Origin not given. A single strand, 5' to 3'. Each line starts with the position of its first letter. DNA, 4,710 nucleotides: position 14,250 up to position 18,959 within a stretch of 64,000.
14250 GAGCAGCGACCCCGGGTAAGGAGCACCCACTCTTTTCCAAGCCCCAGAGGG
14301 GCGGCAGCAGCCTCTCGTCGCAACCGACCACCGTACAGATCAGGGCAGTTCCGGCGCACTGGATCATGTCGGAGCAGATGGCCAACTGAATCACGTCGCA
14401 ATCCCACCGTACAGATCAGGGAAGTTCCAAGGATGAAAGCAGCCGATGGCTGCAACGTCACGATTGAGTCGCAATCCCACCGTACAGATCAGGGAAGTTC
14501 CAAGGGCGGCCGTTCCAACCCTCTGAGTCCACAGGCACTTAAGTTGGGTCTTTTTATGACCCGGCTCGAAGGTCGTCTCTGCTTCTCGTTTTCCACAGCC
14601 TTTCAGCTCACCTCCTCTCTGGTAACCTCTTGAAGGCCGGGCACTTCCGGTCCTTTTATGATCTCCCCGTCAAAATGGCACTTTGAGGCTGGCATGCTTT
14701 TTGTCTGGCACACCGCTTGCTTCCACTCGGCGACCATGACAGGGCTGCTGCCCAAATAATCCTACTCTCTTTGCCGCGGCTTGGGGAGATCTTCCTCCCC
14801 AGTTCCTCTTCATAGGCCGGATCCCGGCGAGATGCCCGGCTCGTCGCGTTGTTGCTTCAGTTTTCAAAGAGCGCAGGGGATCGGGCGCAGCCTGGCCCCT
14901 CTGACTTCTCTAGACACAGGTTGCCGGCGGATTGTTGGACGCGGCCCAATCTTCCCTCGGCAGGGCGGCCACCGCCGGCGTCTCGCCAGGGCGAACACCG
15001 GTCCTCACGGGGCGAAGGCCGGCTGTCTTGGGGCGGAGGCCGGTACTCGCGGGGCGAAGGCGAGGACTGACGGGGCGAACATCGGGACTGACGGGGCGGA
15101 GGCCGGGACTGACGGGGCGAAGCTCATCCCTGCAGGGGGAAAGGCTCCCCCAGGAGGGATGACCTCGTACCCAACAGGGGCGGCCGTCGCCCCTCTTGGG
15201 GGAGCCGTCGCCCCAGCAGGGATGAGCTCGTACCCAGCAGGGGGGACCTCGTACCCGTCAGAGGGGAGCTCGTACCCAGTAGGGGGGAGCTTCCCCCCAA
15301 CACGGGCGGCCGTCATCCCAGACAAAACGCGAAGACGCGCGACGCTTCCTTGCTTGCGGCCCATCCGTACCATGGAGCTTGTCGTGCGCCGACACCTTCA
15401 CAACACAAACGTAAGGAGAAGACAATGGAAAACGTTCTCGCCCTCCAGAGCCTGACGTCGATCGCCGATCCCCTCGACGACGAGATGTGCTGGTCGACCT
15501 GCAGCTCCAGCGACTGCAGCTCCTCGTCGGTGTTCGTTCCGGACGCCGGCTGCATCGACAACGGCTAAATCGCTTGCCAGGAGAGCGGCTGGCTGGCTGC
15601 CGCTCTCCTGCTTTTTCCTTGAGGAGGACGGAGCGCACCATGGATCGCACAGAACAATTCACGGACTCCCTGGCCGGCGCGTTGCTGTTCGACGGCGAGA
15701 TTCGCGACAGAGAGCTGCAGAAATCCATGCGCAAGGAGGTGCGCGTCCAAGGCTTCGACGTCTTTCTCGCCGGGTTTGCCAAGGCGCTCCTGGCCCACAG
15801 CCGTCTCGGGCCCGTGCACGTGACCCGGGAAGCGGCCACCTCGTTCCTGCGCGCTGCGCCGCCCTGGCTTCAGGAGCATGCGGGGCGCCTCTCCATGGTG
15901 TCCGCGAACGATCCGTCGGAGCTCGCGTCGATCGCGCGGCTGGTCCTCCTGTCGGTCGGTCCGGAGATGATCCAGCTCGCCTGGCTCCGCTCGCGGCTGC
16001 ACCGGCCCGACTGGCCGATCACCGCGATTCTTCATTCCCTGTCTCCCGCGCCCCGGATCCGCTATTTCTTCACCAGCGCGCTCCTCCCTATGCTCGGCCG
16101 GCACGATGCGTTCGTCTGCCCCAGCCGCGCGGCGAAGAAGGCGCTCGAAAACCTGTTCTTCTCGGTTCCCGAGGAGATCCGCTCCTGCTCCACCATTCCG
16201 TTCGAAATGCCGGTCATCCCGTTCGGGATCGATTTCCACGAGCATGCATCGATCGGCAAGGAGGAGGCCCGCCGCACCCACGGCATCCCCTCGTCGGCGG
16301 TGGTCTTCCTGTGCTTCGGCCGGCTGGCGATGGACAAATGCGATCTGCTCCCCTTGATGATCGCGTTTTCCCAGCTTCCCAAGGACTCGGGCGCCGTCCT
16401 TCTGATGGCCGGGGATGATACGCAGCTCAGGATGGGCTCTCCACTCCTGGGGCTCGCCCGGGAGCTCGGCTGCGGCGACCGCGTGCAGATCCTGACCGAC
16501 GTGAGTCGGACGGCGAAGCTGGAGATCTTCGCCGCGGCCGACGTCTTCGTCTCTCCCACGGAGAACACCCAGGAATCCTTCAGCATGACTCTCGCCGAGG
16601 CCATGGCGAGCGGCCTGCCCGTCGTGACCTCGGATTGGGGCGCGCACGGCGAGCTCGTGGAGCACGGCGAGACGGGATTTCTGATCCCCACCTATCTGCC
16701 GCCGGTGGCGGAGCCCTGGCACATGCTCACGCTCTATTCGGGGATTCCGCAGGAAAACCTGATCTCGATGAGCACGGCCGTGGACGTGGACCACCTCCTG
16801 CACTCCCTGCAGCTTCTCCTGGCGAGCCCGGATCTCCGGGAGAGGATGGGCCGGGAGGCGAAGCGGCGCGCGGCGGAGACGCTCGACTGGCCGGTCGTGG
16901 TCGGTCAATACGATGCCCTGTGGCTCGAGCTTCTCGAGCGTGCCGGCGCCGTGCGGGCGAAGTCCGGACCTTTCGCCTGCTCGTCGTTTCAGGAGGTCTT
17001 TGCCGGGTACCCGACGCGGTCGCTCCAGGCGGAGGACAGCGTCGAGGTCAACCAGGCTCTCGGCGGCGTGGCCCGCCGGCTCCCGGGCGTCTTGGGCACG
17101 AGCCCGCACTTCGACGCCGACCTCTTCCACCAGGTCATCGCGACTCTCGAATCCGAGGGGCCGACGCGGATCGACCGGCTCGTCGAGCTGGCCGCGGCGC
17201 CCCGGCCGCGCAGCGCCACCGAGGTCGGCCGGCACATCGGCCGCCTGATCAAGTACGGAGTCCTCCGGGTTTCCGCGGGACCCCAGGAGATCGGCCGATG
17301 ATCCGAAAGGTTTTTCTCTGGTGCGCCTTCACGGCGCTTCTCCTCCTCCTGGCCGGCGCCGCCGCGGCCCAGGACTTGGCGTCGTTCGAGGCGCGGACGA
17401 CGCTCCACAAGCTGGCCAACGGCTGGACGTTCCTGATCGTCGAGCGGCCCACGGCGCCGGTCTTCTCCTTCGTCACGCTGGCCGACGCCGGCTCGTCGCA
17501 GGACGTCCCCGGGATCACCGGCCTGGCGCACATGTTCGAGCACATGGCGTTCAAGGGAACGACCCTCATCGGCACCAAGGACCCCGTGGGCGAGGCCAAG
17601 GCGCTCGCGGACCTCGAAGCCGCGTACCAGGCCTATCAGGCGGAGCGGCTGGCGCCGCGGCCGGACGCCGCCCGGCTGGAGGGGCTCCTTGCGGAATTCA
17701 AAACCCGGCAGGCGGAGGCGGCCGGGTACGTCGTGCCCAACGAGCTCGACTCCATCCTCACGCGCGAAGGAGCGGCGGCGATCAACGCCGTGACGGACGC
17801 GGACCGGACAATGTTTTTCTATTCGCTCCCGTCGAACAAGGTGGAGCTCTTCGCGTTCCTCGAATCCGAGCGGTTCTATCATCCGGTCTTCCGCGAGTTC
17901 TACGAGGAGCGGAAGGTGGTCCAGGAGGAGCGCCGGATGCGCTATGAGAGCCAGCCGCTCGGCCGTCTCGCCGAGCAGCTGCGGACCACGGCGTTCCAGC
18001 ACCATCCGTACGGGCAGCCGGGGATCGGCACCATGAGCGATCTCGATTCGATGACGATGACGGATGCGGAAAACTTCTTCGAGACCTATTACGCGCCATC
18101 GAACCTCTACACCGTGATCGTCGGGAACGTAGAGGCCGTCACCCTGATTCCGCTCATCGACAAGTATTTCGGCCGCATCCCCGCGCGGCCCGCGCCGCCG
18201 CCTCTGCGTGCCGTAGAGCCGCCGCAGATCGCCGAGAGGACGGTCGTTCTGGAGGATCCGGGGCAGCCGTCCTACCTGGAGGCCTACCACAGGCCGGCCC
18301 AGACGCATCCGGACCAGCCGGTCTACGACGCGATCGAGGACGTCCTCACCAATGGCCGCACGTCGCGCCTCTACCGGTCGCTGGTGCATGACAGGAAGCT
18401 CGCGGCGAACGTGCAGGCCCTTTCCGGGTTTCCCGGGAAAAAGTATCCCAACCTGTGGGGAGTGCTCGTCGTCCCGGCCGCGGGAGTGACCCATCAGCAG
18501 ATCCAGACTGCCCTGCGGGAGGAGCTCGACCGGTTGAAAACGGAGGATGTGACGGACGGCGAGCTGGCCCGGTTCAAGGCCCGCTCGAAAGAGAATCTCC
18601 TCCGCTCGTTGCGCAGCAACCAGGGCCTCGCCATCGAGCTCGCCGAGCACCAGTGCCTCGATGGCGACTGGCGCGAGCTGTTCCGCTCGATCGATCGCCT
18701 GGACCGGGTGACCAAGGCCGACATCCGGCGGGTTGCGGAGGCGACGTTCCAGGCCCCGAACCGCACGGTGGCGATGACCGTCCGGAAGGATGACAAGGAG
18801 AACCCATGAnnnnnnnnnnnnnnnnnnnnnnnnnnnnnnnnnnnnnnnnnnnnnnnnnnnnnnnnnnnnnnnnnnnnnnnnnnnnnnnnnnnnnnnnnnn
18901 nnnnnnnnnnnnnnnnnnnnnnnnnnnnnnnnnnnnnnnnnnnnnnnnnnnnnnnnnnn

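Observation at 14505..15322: A large non-coding module is duplicated beside both CRISPR arrays: leader, outward -24/-12 motif, 153-nt conserved block and phased minisatellite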

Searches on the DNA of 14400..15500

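Call 58: search_rna_families(source=window, start=14400, end=15500, threshold=evalue, max_evalue=5)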
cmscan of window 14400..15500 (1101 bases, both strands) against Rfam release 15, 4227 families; matches with E-value up to 5: 11.
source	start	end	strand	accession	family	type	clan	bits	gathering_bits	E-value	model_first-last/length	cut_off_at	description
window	15119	15229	+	RF04119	MIR1858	Gene; miRNA;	-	37.1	137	0.0002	1-197/197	no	MIR1858 microRNA precursor family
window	15122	15227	+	RF04104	MIR918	Gene; miRNA;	-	35.4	268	0.00028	1-265/265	no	MIR918 microRNA precursor family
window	15120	15230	-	RF04119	MIR1858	Gene; miRNA;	-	35.4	137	0.00049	1-197/197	no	MIR1858 microRNA precursor family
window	15122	15227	+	RF02000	MIR1846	Gene; miRNA;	-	30.5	77.5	0.0011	1-110/110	no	MIR1846 microRNA precursor family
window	15131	15218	-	RF03349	mir-3151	Gene; miRNA;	-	29.8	83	0.0095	1-85/85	no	mir-3151 microRNA precursor family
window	15133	15216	-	RF00988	mir-657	Gene; miRNA;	-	21.3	69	0.29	1-86/86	no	mir-657 microRNA precursor family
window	15148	15203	+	RF04057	MIR1432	Gene; miRNA;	-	20.2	90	0.92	1-89/89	no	MIR1432 microRNA precursor family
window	15123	15163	+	RF03366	mir-3122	Gene; miRNA;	-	19.1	92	2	1-73/73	no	mir-3122 microRNA precursor family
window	15120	15222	-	RF00992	mir-593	Gene; miRNA;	-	17.7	100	1.1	1-100/100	no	mir-593 microRNA precursor family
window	15143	15207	-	RF00733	mir-296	Gene; miRNA;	-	16.7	66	2.7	1-79/79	no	mir-296 microRNA precursor family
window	15282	15305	+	RF01785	blv_FSE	Cis-reg; frameshift_element;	-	16.2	34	4.7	1-27/27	no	ribosomal frameshift site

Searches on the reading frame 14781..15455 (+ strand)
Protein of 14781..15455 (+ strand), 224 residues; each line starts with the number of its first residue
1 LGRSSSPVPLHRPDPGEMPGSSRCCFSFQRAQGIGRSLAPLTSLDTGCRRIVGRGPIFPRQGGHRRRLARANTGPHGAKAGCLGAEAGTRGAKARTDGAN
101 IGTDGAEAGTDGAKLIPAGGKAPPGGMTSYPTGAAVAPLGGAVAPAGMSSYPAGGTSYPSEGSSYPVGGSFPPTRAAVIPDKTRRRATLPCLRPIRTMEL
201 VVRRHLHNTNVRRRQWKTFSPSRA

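Call 13: search_protein_families(library=pfam, proteins=[window:14781-15455:+], max_evalue=1)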
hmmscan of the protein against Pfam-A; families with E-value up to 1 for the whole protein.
window:14781-15455:+ (224 aa): 0 families

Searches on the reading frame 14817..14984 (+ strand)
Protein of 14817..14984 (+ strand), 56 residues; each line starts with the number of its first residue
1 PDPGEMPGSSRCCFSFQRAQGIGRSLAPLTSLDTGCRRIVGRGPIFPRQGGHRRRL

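Call 35: find_related_loci(query=A3, collection=metagenome_contigs, flank=5000)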
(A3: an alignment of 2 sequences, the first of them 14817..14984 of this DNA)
Query A3 (56 aa) in metagenome_contigs; peptide patterns used: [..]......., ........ (x = any residue, [..] = any of these).
294 stretches matched a pattern, but none encodes a relative of the query by tblastn (E <= 1e-3).

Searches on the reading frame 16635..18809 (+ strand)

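Call 15: search_protein_families(library=pfam, proteins=[window:16635-18809:+], max_evalue=0.001)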
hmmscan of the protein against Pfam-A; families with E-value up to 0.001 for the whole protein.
window:16635-18809:+ (724 aa): 2 families
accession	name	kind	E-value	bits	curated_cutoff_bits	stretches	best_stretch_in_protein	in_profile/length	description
PF05193.26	Peptidase_M16_C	-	2.4e-28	99.7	23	1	473-649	2-179/181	Peptidase M16 inactive domain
PF00675.25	Peptidase_M16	-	8.4e-14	52.1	22.3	2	369-465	51-147/149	Insulinase (Peptidase family M16)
